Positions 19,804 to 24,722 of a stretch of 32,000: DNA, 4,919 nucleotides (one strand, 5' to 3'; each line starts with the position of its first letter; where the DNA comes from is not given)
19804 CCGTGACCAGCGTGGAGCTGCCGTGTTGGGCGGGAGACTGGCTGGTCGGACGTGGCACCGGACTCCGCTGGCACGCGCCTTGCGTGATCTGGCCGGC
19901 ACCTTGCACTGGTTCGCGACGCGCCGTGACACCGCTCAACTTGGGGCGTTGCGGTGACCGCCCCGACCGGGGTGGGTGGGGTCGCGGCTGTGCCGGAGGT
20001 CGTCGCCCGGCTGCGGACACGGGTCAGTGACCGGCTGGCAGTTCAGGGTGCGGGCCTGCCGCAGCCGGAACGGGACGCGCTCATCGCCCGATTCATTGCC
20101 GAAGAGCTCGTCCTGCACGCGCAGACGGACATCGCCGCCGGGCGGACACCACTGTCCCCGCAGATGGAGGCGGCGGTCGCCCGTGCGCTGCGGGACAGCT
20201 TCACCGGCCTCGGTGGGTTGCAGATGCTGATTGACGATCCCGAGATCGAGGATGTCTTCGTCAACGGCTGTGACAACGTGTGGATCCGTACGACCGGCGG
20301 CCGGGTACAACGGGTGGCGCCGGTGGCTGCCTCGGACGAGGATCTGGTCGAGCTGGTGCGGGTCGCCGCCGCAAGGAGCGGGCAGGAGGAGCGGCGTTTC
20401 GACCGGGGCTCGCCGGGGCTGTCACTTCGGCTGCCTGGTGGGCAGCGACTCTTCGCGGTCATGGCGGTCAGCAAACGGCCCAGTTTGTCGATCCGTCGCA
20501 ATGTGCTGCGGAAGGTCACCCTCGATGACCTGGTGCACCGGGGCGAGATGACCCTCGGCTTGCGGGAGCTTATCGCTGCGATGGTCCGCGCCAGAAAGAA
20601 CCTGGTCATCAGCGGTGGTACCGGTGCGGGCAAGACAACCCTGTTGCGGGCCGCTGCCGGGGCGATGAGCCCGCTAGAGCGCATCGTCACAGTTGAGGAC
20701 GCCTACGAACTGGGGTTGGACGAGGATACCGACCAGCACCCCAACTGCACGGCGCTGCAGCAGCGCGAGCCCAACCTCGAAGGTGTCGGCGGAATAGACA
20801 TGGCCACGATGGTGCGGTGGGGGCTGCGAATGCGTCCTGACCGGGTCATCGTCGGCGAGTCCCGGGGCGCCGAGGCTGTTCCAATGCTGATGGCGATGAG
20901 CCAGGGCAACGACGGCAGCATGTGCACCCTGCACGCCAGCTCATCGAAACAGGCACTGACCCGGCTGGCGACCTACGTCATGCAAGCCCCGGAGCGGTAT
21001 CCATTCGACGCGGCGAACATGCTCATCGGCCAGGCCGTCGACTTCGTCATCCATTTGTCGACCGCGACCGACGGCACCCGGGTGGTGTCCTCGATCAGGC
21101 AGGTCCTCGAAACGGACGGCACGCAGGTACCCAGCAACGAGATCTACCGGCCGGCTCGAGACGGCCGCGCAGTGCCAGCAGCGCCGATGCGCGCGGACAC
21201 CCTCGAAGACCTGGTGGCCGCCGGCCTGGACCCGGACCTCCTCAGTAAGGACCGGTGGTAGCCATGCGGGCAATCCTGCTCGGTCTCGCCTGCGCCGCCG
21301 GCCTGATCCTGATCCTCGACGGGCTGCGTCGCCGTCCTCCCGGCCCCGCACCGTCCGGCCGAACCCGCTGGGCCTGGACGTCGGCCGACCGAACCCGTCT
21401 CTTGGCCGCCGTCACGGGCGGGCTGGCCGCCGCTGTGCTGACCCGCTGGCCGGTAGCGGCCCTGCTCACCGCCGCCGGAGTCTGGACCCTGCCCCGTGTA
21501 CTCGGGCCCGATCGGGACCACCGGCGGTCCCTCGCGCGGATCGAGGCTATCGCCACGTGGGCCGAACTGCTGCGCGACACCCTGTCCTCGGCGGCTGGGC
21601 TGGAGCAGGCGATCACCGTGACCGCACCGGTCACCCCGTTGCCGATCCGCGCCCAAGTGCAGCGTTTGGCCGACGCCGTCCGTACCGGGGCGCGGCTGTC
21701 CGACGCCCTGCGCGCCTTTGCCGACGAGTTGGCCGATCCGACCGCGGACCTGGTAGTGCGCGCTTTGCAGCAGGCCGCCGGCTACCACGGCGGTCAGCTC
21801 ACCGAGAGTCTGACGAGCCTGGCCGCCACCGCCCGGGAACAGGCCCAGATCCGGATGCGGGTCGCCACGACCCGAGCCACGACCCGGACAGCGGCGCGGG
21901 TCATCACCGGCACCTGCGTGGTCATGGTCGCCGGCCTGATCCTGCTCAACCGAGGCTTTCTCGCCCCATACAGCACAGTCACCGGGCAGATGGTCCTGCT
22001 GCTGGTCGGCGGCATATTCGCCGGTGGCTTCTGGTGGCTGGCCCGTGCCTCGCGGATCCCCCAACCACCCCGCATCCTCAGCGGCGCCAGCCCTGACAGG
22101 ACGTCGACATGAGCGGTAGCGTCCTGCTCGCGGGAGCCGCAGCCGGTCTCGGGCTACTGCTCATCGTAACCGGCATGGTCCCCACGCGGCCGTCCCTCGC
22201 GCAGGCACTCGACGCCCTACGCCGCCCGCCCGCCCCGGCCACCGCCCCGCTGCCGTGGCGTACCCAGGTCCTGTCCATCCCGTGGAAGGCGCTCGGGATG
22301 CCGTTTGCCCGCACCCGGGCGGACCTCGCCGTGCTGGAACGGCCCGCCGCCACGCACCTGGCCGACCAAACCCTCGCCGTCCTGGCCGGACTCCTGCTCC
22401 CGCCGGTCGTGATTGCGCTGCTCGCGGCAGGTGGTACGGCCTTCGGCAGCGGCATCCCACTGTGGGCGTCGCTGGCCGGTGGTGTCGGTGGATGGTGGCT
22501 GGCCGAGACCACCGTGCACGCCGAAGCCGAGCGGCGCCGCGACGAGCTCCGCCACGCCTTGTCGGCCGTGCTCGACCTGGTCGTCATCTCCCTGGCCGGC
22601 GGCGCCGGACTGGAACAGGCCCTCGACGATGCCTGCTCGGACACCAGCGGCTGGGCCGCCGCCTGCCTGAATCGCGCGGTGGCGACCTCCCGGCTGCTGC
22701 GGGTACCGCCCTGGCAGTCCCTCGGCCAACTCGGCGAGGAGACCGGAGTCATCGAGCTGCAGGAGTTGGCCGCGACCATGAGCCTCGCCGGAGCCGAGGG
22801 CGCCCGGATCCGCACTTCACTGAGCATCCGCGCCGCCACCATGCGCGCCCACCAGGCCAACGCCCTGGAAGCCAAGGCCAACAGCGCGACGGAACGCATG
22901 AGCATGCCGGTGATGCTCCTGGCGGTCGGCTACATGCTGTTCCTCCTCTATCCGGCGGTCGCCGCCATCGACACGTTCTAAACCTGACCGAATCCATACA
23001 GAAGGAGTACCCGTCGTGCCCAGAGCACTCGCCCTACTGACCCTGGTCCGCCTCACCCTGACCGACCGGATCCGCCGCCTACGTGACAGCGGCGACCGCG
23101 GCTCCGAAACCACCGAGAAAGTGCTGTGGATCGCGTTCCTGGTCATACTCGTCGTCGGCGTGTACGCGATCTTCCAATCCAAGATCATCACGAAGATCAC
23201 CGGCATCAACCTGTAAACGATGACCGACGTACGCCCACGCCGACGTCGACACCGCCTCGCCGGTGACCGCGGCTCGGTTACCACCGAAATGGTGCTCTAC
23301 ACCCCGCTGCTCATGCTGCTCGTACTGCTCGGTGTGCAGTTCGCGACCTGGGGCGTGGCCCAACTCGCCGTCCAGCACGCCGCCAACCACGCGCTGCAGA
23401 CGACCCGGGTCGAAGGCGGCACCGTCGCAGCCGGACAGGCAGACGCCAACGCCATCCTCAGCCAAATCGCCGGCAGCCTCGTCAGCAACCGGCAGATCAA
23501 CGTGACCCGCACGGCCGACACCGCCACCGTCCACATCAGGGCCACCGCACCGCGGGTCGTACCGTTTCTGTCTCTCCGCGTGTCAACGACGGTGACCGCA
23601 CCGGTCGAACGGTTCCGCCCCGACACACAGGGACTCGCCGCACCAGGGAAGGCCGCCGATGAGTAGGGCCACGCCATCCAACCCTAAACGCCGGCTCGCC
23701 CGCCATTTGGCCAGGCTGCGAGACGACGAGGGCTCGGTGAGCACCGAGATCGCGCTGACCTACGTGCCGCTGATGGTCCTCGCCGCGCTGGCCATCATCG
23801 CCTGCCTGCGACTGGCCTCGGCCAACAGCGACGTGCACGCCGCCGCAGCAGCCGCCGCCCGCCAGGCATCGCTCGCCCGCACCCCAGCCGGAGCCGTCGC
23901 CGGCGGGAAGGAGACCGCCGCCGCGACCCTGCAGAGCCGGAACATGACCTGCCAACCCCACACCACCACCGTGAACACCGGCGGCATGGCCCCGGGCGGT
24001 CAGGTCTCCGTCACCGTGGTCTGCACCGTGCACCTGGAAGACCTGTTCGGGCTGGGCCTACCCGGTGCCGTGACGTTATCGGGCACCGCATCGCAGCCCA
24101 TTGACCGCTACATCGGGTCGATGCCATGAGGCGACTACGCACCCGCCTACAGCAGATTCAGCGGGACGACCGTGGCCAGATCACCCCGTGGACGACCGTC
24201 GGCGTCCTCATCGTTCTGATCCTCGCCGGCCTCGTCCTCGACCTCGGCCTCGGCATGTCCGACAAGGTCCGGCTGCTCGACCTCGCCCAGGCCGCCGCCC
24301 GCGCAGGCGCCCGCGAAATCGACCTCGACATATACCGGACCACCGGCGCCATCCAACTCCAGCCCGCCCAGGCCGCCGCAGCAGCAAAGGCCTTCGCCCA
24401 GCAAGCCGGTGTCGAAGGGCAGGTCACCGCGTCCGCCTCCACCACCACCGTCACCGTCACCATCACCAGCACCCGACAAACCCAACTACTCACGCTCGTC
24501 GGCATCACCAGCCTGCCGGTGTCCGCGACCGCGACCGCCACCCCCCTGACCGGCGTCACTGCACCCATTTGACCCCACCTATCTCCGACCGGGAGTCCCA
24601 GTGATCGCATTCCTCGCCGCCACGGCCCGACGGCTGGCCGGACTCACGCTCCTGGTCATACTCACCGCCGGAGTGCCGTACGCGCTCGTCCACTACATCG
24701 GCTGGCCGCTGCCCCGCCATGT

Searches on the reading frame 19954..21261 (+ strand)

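Call 52: search_protein_families(library=pfam, proteins=[window:19954-21261:+], max_evalue=0.001)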
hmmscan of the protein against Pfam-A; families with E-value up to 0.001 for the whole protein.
window:19954-21261:+ (435 aa): 2 families
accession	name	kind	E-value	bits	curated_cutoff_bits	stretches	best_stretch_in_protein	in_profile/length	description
PF00437.27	T2SSE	-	1.2e-33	116.8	24.9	1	89-366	8-273/370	Type II/IV secretion system protein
PF00005.33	ABC_tran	-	0.00045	21.3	25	1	211-249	8-46/137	ABC transporter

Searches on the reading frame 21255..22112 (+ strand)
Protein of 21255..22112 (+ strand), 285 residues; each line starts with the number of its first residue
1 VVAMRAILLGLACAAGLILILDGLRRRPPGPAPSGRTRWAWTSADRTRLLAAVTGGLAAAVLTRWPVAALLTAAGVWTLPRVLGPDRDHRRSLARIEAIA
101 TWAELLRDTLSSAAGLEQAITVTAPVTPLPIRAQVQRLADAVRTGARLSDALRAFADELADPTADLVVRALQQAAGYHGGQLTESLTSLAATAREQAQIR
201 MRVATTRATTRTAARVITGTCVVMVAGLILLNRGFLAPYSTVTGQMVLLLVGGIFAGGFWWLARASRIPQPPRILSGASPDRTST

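Call 52: search_protein_families(library=pfam, proteins=[window:21255-22112:+], max_evalue=0.001)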
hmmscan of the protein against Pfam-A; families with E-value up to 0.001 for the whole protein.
window:21255-22112:+ (285 aa): 1 family
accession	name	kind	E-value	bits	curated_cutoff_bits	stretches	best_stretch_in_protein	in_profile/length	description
PF00482.28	T2SSF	-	6.2e-11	42.8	25.2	1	103-227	2-122/125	Type II secretion system (T2SS), protein F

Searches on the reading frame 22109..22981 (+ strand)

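Call 52: search_protein_families(library=pfam, proteins=[window:22109-22981:+], max_evalue=0.001)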
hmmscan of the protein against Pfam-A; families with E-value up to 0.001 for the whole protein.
window:22109-22981:+ (290 aa): 1 family
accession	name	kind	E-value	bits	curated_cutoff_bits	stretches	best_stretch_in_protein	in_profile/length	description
PF00482.28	T2SSF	-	1.2e-10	41.9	25.2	1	155-282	2-125/125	Type II secretion system (T2SS), protein F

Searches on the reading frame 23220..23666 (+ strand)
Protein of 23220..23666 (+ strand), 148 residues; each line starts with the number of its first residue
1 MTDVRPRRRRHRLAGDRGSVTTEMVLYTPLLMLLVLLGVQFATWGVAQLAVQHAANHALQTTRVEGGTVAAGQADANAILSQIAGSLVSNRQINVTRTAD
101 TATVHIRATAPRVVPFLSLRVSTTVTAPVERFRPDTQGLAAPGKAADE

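Call 52: search_protein_families(library=pfam, proteins=[window:23220-23666:+], max_evalue=0.001)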
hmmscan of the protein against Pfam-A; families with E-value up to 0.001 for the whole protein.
window:23220-23666:+ (148 aa): 1 family
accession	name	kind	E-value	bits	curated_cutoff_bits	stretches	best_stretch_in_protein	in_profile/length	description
PF07811.17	TadE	-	2.2e-07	31.3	22.9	1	18-58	1-41/43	TadE-like protein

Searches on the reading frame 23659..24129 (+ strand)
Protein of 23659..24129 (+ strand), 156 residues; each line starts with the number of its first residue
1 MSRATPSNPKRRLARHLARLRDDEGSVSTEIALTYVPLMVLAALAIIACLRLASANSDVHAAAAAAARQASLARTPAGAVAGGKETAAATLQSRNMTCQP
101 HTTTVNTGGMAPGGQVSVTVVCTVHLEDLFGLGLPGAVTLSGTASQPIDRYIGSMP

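Call 52: search_protein_families(library=pfam, proteins=[window:23659-24129:+], max_evalue=0.001)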
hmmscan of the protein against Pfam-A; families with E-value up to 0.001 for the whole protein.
window:23659-24129:+ (156 aa): 1 family
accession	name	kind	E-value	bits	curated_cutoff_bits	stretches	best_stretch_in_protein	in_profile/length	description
PF07811.17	TadE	-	0.00037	21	22.9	1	25-68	1-43/43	TadE-like protein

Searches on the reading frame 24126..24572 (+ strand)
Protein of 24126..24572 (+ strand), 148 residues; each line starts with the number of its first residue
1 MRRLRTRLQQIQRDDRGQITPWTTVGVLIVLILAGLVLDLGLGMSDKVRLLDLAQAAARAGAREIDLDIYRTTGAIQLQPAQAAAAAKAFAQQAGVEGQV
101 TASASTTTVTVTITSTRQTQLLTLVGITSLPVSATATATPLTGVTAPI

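Call 52: search_protein_families(library=pfam, proteins=[window:24126-24572:+], max_evalue=0.001)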
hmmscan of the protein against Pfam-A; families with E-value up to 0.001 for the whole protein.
window:24126-24572:+ (148 aa): 1 family
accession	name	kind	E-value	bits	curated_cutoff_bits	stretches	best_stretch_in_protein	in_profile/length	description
PF13400.11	Tad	-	1.7e-10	41.5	22.3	1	17-63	1-46/47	Putative Flp pilus-assembly TadE/G-like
